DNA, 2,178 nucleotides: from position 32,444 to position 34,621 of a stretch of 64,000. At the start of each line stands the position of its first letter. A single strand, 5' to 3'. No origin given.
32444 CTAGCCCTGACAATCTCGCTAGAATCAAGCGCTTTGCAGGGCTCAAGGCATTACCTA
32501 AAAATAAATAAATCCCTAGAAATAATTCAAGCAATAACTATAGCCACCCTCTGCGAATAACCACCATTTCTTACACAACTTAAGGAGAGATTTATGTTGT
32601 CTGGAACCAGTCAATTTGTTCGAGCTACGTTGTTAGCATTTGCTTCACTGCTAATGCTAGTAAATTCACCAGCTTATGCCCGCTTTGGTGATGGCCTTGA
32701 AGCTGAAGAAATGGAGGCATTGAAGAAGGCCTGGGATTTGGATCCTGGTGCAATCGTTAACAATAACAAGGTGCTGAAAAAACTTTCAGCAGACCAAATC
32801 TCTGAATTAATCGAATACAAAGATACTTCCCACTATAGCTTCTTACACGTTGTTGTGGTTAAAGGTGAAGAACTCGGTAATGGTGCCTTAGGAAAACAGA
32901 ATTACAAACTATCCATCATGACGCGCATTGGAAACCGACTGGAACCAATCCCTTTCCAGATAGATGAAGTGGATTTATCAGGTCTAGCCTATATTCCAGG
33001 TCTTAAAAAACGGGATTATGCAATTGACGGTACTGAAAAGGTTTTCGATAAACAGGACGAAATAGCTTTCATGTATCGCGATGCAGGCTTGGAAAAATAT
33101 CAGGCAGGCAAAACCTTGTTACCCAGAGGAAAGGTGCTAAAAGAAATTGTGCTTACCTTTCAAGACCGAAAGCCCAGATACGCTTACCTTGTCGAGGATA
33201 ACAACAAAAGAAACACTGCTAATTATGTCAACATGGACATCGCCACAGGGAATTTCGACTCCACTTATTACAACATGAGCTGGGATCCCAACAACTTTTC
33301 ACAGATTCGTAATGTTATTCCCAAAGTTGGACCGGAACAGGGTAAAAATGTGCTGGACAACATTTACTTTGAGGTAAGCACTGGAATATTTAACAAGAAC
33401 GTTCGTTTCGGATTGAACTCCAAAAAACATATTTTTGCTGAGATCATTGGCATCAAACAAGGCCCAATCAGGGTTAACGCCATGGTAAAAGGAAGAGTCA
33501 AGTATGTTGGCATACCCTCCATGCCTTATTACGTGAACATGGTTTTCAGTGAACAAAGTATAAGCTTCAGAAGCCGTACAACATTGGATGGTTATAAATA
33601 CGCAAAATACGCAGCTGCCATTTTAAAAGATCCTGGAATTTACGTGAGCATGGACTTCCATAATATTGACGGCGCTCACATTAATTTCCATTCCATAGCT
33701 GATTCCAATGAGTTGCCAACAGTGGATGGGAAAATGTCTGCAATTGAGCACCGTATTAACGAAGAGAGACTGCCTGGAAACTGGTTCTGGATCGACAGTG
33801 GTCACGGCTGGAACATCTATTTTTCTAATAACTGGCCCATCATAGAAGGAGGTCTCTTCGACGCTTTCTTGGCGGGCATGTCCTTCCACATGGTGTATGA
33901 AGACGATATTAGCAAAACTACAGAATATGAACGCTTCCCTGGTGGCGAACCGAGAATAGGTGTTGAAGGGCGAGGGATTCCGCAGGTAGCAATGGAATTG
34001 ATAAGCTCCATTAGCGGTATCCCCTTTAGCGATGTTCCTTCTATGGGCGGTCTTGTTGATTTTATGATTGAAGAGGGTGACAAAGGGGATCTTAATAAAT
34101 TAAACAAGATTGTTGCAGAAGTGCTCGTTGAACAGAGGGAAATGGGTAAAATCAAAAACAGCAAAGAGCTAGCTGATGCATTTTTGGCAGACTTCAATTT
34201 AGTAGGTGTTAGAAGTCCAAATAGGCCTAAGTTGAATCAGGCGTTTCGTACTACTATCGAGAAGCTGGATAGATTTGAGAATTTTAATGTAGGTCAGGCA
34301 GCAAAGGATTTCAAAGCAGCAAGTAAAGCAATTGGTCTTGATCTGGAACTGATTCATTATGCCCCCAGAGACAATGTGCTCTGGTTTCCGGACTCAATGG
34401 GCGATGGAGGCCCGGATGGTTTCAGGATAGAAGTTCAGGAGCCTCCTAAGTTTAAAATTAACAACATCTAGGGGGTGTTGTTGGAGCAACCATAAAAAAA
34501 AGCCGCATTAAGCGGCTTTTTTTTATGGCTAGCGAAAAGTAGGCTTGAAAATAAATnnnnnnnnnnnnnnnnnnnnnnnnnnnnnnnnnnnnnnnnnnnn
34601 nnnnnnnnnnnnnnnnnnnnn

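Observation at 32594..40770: Block of six uncharacterised envelope or secreted proteins between acs and a stand-alone secretin module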

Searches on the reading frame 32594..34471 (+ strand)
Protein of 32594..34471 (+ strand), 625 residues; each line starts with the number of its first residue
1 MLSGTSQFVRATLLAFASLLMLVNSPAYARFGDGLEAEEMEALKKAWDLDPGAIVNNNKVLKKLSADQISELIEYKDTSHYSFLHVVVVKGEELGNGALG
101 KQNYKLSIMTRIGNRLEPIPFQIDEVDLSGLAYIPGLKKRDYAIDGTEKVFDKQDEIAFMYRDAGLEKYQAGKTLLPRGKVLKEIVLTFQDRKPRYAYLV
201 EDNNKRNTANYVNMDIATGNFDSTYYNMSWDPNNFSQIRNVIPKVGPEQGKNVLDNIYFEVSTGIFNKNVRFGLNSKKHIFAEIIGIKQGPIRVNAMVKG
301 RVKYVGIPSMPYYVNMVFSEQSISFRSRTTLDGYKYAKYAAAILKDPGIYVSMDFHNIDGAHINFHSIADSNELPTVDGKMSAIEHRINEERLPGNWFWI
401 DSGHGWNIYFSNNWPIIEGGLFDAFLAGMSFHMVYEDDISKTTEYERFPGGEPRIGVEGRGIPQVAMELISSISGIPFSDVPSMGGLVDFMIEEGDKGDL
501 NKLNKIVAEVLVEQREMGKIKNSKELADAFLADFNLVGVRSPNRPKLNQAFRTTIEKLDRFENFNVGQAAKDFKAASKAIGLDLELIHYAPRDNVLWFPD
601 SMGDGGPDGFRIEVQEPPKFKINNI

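Call 4: search_protein_families(library=pfam, proteins=[window:32594-34471:+], max_evalue=0.1)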
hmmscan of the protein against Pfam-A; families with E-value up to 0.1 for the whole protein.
window:32594-34471:+ (625 aa): 0 families

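Call 5: search_protein_families(library=ncbifam, proteins=[window:32594-34471:+], max_evalue=0.1)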
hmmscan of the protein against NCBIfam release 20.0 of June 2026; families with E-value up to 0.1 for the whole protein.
window:32594-34471:+ (625 aa): 0 families

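Call 6: list_cluster_members(proteins=[window:32594-34471:+, window:34557-35582:-, window:35951-36460:-, window:36472-37806:-, window:37912-39798:-, window:40222-40770:+, window:40767-42908:-, window:30453-32405:+])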
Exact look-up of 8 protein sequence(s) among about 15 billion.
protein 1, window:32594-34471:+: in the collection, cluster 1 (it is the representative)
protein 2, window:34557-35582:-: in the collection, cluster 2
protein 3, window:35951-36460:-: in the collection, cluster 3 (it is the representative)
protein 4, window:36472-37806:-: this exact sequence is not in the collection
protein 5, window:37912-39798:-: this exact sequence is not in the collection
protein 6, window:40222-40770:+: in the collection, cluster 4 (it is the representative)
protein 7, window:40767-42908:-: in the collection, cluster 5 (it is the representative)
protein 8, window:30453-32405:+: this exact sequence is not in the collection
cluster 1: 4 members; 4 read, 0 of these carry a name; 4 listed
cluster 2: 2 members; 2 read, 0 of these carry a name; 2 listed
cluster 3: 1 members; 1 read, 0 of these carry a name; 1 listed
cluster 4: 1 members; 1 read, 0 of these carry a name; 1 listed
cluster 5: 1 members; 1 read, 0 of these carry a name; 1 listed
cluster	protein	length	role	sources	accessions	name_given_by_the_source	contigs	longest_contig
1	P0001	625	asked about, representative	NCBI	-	-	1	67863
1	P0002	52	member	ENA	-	-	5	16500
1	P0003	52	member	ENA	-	-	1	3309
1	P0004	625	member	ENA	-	-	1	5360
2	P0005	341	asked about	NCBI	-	-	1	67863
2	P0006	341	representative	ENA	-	-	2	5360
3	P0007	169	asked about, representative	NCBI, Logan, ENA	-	-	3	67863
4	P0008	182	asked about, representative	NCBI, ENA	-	-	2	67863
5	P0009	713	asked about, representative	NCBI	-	-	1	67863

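Call 17: find_homologous_proteins(query=P0001, max_evalue=0.001)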
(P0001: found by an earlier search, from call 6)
Query P0001 (625 aa): 39 proteins with E <= 0.001 among 8000 candidates.
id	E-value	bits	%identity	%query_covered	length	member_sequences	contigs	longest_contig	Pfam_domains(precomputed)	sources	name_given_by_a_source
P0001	0.0e+0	1427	100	100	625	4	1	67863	-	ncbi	-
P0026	0.0e+0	1065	71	100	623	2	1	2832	-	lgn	-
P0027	0.0e+0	1056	71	100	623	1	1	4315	-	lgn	-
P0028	0.0e+0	1046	70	100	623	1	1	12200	-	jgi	jgi:hypothetical protein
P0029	0.0e+0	1039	70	100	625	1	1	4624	-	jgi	jgi:hypothetical protein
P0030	0.0e+0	1028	70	100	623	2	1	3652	-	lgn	-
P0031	0.0e+0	1024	71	100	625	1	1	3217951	-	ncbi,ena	-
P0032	0.0e+0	1019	69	100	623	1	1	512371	-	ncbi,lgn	-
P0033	1.1e-288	977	67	98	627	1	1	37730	-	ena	-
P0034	2.6e-281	953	65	99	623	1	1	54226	-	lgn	-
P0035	2.6e-271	920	64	98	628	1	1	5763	-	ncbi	-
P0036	2.5e-198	679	71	64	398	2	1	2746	-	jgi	-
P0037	3.7e-145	503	39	93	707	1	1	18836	-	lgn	-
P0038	1.7e-141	491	40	97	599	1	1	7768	-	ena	-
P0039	2.4e-140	487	38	94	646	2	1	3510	-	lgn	-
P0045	5.8e-125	436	35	98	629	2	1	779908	-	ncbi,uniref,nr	ncbi:hypothetical protein [Alcanivorax sp. DP30]|uniref:hypothetical protein n=1 Tax=Alcanivorax sp.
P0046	8.2e-124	433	37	96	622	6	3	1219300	-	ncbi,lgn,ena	-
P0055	8.2e-31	125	28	61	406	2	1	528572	-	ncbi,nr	ncbi:hypothetical protein A9Q99_17720 [Gammaproteobacteria bacterium 45_16_T64]|nr:hypothetical prot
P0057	4.6e-24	103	26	61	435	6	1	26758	-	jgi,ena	-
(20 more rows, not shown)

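Call 18: find_encoding_contigs(protein=P0045, flank=10000, max_places=1)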
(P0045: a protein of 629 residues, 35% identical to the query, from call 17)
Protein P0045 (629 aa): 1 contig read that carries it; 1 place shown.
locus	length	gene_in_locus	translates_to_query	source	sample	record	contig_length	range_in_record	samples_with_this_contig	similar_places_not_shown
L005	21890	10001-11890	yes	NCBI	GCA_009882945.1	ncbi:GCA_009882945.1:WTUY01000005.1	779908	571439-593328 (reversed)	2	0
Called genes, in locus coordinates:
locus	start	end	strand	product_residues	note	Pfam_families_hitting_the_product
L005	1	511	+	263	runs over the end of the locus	PF00990:GGDEF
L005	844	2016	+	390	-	PF13505:OMP_b-brl, PF02412:TSP_3 (faint), PF00691:OmpA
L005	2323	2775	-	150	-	PF00383:dCMP_cyt_deam_1, PF14437:MafB19-deam, PF14439:Bd3614-deam (weak)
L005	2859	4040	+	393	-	PF22660:RS_preATP-grasp-like, PF02222:ATP-grasp, PF02786:CPSase_L_D2 (weak), PF07478:Dala_Dala_lig_C (weak), PF21244:PurT_C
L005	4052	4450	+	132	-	PF05154:TM2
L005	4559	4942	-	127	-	PF07681:DoxX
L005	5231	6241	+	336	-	PF08240:ADH_N, PF00107:ADH_zinc_N, PF13602:ADH_zinc_N_2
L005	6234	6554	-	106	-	PF00085:Thioredoxin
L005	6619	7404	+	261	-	PF00378:ECH_1, PF16113:ECH_2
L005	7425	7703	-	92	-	PF18914:DUF5666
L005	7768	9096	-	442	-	PF00089:Trypsin, PF13365:Trypsin_2, PF00595:PDZ, PF13180:PDZ_2, PF17820:PDZ_6, PF00595:PDZ, PF13180:PDZ_2 (weak), PF17820:PDZ_6, +1 more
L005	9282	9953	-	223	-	PF05175:MTS (weak), PF10294:Methyltransf_16, PF06325:PrmA, PF13649:Methyltransf_25 (weak)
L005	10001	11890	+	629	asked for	-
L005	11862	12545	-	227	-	PF00588:SpoU_methylase, PF12105:SpoU_methylas_C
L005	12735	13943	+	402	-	PF02515:CoA_transf_3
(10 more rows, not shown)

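Call 19: find_encoding_contigs(protein=P0055, flank=10000, max_places=1)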
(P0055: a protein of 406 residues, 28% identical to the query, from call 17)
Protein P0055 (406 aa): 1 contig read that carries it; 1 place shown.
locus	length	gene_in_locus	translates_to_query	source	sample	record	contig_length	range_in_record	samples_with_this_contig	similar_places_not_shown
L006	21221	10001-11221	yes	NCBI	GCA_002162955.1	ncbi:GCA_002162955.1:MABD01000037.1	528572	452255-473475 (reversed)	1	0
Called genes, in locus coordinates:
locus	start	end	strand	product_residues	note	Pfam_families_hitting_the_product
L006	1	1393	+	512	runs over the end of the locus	PF00501:AMP-binding, PF13193:AMP-binding_C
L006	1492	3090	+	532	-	PF01039:Carboxyl_trans, PF03255:ACCA (faint)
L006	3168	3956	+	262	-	PF00378:ECH_1, PF16113:ECH_2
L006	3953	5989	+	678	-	PF00289:Biotin_carb_N, PF02655:ATP-grasp_3 (faint), PF02222:ATP-grasp, PF02786:CPSase_L_D2, PF07478:Dala_Dala_lig_C, PF21139:BT_MCC_alpha (faint), PF02785:Biotin_carb_C, PF00364:Biotin_lipoyl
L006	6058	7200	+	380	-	PF02771:Acyl-CoA_dh_N, PF02770:Acyl-CoA_dh_M, PF00441:Acyl-CoA_dh_1, PF08028:Acyl-CoA_dh_2, PF22924:ACOX_C_alpha1 (faint)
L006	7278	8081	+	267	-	PF00106:adh_short, PF08659:KR (weak), PF23441:SDR, PF13561:adh_short_C2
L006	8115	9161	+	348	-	PF00753:Lactamase_B, PF21221:B_lactamase-like_C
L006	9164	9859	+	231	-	PF14512:TM1586_NiRdase (faint), PF00881:Nitroreductase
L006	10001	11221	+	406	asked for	-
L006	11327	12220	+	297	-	PF00849:PseudoU_synth_2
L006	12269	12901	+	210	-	PF01243:PNPOx_N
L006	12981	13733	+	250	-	PF00975:Thioesterase, PF12697:Abhydrolase_6, PF00561:Abhydrolase_1 (faint)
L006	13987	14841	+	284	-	PF00551:Formyl_trans_N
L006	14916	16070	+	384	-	PF13433:Peripla_BP_5 (weak), PF13458:Peripla_BP_6, PF01094:ANF_receptor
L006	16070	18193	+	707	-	-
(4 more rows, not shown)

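Call 24: find_homologous_proteins(query=P0007, max_evalue=0.01)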
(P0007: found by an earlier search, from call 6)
Query P0007 (169 aa): 22 proteins with E <= 0.01 among 82 candidates.
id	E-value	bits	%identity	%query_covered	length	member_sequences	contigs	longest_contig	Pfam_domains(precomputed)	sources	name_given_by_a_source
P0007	2.2e-103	361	100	100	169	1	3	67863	-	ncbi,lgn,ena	-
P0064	6.0e-81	288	79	100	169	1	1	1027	-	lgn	-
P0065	7.5e-81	288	78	100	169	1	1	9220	-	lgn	-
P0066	2.1e-79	283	78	100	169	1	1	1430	-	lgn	-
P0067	7.3e-50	187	59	92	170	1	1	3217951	-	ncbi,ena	-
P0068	2.3e-49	185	55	100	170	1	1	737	-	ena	-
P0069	1.3e-47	180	57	91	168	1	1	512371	-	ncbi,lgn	-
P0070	5.1e-47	178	53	98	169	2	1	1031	-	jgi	-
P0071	1.0e-46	177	55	88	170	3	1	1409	-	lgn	-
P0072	8.4e-46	174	55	100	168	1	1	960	-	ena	-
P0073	1.2e-45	173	54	93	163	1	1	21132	-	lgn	-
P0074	1.5e-45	173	55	98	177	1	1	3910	-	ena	-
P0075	2.7e-45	172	54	89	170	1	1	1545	-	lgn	-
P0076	1.4e-44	170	50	100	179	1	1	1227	-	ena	-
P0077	3.1e-44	169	54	95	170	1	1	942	-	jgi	jgi:hypothetical protein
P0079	8.0e-44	167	53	95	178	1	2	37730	-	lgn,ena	-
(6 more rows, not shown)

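Call 32: find_encoding_contigs(protein=P0007, flank=10000, max_places=3)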
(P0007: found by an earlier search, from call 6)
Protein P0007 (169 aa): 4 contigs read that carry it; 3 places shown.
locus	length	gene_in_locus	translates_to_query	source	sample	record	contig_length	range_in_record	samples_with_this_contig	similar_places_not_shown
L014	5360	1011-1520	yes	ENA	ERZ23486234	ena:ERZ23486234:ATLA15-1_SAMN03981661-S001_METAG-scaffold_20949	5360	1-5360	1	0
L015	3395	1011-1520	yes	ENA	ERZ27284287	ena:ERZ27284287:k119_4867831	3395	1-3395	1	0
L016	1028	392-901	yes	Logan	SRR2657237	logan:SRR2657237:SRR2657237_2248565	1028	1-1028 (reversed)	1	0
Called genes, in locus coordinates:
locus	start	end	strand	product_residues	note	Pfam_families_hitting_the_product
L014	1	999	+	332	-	?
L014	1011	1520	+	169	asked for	-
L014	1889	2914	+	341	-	-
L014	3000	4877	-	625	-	-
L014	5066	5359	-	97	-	?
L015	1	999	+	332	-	?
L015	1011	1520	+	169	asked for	-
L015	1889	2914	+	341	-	-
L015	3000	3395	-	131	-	?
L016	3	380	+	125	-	?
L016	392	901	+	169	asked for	-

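Call 36: predict_structure(alignment_id=A2)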
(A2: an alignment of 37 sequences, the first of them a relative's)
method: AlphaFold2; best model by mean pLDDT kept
length: 625 residues; sequences in the alignment: 37
mean_pLDDT: 85.3   pTM: 0.81
mean pLDDT of the five models: 85.3, 84.1, 83.7, 83.4, 82.8
residues with pLDDT >= 90: 259; 70-90: 300; 50-70: 57; < 50: 9
segments of 3 or more residues with pLDDT < 50: 24-30
pLDDT, mean of each block of 10 residues (from residue 1): 68 86 52 80 92 84 84 93 94 89 95 94 86 80 85 93 95 89 96 96 91 95 93 88 78 84 69 80 92 92 66 87 74 59 75 86 84 86 85 78 83 75 87 84 75 84 83 75 85 93 94 95 95 82 87 95 96 97 82 83 89 89 91
secondary structure, 60 per line:
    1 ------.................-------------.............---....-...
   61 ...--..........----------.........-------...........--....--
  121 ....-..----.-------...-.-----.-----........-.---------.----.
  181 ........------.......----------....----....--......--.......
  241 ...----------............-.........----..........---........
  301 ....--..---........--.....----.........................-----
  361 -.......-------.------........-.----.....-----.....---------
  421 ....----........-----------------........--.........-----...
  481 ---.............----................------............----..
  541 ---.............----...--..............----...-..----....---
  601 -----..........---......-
elements in order: H7-23 H37-49 H53-56 H58-63 H66-75 E86-90 H91-94 E106-112 E115-118 E121-124 E156-160 E180-188 E195-201 E212-215 E220-223 E226-231 E234-243 E254-265 E267-275 E280-289 E293-304 E312-319 E322-326 H331-343 E344-355 E362-365 H383-390 E397-401 E407-411 H421-424 E429-436 E454-461 H464-472 H484-496 H501-516 H523-534 H544-556 H566-579 E594-597 H606-615 E619-624

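Call 39: fold_search(model_id=the predicted structure, library=pdb)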
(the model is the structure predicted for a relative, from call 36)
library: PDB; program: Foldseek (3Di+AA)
matches with E <= 10: 556; with E <= 0.001: 7
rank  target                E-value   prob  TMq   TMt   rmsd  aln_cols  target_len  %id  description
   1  5xqg_H                5.7e-05  1.00  0.24  0.18  13.7       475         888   10  Crystal structure of a PL 26 exo-rhamnogalacturonan lyase from Penicillium chrysogenum complexed with unsaturated gala (released 2018-03-21)
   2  3lvt                  8.6e-05  1.00  0.23  0.19  16.9       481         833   10  The Crystal Structure of a Protein in the Glycosyl Hydrolase Family 38 from Enterococcus faecalis to 2.55A (released 2010-03-16)
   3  5xqg_C                1.0e-04  0.99  0.25  0.19  18.3       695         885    9  Crystal structure of a PL 26 exo-rhamnogalacturonan lyase from Penicillium chrysogenum complexed with unsaturated gala (released 2018-03-21)
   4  5xqg_D                2.4e-04  0.99  0.28  0.21  16.9       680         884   10  Crystal structure of a PL 26 exo-rhamnogalacturonan lyase from Penicillium chrysogenum complexed with unsaturated gala (released 2018-03-21)
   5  3dec                  3.4e-04  0.97  0.19  0.13  18.3       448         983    9  Crystal structure of a glycosyl hydrolases family 2 protein from Bacteroides thetaiotaomicron (released 2008-06-17)
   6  3bga_A                4.2e-04  0.98  0.20  0.14  18.3       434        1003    9  Crystal structure of beta-galactosidase from Bacteroides thetaiotaomicron VPI-5482 (released 2007-12-11)
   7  3bga_B                7.6e-04  0.95  0.20  0.13  18.4       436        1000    9  Crystal structure of beta-galactosidase from Bacteroides thetaiotaomicron VPI-5482 (released 2007-12-11)
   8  4duw_A                4.3e-03  0.92  0.21  0.14  18.4       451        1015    4  E. coli (lacZ) beta-galactosidase (G974A) in complex with allolactose (released 2013-03-20)
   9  3vd9_A                4.3e-03  0.90  0.20  0.13  18.9       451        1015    5  E. coli (lacZ) beta-galactosidase (N460S) in complex with IPTG (released 2012-04-11)
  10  3vd4_A                5.0e-03  0.89  0.20  0.13  18.8       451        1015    5  E. coli (lacZ) beta-galactosidase (N460D) in complex with IPTG (released 2012-04-11)
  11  3iaq_A                5.3e-03  0.87  0.20  0.14  18.5       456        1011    5  E. coli (lacz) beta-galactosidase (E416V) (released 2009-12-29)
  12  3vd9_B                8.3e-03  0.82  0.20  0.13  18.5       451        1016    5  E. coli (lacZ) beta-galactosidase (N460S) in complex with IPTG (released 2012-04-11)
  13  3t0b_A                9.2e-03  0.85  0.21  0.14  18.4       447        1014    4  E. coli (LacZ) beta-galactosidase (S796T) IPTG complex (released 2012-01-18)
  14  6kuz_A                9.7e-03  0.84  0.21  0.14  18.3       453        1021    5  E.coli beta-galactosidase (E537Q) in complex with fluorescent probe KSL01 (released 2020-07-08)
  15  3vd3_A                9.7e-03  0.77  0.19  0.13  18.7       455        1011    6  E. coli (lacZ) beta-galactosidase (N460D) (released 2012-04-11)
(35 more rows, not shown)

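Call 45: search_protein_families(library=pfam, alignment_id=A2, max_evalue=0.05)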
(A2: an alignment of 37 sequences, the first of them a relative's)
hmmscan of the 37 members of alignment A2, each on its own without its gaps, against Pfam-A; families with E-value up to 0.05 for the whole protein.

A. member 1, P0001 (625 aa): 0 families

B. families by the number of members that match (of 37 scanned): 0 families
